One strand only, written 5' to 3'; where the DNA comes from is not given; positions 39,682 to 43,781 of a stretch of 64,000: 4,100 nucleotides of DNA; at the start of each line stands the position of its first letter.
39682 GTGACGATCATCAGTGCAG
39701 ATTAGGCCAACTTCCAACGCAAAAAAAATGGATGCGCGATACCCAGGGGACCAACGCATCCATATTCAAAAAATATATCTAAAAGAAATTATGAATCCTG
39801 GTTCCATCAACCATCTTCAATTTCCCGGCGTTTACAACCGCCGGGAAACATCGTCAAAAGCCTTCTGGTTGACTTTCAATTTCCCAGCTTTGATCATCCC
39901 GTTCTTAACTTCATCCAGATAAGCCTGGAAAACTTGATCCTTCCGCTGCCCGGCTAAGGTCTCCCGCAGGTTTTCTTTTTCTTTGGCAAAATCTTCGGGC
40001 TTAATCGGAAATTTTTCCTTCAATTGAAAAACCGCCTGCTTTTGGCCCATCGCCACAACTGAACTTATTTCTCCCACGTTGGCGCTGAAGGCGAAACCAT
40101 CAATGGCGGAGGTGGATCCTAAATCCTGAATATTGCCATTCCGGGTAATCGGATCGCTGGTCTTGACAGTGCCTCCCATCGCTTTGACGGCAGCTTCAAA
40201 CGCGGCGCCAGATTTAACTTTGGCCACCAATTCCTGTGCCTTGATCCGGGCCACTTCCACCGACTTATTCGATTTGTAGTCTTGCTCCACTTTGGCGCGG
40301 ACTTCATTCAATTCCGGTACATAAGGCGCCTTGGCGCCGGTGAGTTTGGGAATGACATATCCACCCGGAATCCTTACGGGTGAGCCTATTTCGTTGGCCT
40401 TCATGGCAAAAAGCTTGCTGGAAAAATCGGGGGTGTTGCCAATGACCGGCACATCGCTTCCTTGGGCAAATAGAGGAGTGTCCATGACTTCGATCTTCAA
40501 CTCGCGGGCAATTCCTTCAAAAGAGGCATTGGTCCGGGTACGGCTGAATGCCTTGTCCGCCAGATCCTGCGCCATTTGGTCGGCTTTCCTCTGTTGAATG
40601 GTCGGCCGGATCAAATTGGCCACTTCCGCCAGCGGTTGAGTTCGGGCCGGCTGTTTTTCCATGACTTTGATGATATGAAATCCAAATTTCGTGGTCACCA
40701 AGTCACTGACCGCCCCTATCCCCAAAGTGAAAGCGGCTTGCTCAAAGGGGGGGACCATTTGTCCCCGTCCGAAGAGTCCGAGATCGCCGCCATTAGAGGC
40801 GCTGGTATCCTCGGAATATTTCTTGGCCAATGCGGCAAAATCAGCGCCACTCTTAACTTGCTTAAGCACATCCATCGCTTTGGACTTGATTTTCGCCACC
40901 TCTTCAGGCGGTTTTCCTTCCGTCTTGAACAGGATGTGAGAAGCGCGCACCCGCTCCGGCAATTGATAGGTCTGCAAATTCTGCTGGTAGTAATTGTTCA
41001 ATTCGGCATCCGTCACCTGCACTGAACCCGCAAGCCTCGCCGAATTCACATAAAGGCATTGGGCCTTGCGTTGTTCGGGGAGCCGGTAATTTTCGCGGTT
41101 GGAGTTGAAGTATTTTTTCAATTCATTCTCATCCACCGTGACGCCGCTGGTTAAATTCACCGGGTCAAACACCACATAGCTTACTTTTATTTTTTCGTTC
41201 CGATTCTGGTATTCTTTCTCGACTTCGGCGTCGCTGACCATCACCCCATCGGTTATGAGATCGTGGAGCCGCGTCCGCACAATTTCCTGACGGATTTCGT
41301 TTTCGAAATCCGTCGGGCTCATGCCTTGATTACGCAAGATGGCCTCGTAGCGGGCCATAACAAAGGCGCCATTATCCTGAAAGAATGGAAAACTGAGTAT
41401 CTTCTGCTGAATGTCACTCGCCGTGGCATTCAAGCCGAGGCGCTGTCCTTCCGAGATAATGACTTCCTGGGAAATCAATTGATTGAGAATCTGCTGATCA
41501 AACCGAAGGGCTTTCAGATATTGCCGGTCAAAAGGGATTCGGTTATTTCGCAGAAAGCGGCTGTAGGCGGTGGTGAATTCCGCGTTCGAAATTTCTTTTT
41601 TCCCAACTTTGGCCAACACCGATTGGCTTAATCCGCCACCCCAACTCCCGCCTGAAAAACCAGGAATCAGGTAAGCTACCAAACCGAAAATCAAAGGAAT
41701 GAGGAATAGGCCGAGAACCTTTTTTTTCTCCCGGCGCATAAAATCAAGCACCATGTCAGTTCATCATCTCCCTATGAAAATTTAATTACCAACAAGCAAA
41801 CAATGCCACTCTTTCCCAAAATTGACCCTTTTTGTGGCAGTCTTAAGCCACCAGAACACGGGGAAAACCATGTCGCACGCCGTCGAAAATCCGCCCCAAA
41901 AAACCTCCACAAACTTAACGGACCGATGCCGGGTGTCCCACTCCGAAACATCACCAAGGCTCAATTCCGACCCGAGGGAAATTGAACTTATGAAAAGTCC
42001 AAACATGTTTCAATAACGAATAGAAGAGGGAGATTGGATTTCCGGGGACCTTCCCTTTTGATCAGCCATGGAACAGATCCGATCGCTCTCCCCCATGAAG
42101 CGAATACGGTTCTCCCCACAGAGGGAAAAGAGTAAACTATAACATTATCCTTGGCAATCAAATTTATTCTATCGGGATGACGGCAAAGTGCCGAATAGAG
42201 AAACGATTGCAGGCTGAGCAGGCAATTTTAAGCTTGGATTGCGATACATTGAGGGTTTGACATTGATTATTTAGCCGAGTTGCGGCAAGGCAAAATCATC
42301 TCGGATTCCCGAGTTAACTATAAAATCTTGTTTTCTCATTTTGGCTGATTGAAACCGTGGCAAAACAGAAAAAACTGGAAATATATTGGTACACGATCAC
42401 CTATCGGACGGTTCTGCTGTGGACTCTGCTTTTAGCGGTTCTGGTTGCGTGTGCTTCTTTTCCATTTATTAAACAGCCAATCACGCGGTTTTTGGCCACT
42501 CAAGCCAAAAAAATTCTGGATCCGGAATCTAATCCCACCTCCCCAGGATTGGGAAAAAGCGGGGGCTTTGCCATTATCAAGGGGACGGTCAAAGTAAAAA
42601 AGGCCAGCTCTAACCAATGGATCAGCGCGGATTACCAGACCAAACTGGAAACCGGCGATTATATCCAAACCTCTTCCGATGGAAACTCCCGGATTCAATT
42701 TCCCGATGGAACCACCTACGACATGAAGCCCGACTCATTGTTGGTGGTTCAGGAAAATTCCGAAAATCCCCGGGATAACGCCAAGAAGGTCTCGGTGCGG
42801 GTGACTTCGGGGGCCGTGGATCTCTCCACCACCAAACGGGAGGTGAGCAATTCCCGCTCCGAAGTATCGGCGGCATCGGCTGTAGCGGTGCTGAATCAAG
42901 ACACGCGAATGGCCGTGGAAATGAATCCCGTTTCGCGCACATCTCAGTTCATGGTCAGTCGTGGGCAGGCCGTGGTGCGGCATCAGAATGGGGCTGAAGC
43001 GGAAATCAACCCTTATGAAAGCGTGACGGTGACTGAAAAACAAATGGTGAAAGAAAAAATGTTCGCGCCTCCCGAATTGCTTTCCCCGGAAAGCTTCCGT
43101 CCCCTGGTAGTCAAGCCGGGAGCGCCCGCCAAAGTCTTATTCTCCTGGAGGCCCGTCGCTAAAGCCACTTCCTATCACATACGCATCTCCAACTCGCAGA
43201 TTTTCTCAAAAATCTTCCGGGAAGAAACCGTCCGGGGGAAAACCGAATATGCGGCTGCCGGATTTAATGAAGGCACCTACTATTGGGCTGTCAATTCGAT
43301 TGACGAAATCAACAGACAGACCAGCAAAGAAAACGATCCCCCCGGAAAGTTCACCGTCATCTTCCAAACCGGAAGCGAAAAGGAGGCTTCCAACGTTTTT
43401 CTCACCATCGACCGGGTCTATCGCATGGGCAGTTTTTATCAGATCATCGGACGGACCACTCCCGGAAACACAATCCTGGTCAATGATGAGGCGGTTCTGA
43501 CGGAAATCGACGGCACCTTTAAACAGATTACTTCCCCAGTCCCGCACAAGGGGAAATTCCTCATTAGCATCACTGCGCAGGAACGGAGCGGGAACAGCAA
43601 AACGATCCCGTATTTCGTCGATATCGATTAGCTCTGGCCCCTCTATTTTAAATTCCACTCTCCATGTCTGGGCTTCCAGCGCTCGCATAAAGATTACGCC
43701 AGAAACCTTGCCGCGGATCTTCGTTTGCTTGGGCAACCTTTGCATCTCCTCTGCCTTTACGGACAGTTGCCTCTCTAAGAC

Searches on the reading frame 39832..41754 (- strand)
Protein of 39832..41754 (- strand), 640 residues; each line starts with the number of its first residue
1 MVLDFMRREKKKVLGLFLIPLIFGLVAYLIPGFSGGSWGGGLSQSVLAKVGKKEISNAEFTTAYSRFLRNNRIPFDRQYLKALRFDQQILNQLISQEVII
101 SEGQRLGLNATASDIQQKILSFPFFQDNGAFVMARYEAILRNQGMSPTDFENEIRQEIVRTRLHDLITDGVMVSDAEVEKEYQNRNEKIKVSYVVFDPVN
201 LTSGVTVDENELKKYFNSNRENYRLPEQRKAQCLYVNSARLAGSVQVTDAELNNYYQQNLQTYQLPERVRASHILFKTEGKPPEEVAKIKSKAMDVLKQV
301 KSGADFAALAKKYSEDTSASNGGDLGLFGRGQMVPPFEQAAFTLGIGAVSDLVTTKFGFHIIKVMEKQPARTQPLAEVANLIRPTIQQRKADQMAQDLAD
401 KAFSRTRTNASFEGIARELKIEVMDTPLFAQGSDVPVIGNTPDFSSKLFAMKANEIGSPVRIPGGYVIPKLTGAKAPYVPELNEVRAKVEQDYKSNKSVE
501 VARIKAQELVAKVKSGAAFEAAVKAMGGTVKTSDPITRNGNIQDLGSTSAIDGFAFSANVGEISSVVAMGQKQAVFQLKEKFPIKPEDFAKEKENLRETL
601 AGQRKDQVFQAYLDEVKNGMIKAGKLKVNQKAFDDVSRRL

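Call 35: search_protein_families(library=pfam, proteins=[window:39832-41754:-], max_evalue=0.001)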
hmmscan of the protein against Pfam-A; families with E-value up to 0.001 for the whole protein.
window:39832-41754:- (640 aa): 6 families
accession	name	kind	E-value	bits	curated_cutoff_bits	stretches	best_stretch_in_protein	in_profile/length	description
PF13616.12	Rotamase_3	-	1.7e-41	141.9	22.5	1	261-368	8-116/116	PPIC-type PPIASE domain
PF13145.12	Rotamase_2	-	3.3e-41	141.3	27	3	247-379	1-120/121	PPIC-type PPIASE domain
PF00639.27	Rotamase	-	2.3e-37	128.3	21.7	1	273-365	1-96/97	PPIC-type PPIASE domain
PF13624.11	SurA_N_3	-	6.6e-33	114.3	27.2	1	3-163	2-161/162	SurA-like N-terminal domain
PF13623.11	SurA_N_2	-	1.8e-15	57.5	28.5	1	6-140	4-145/145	SurA-like N-terminal domain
PF09312.16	SurA_N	-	6.5e-06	26.7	30.8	1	85-163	42-117/118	SurA N-terminal domain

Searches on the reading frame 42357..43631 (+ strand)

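Call 35: search_protein_families(library=pfam, proteins=[window:42357-43631:+], max_evalue=0.001)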
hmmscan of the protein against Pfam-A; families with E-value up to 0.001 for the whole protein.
window:42357-43631:+ (424 aa): 1 family
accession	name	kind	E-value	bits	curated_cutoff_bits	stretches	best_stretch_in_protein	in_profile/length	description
PF04773.18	FecR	-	4e-07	30.8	24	1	102-203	2-94/97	FecR protein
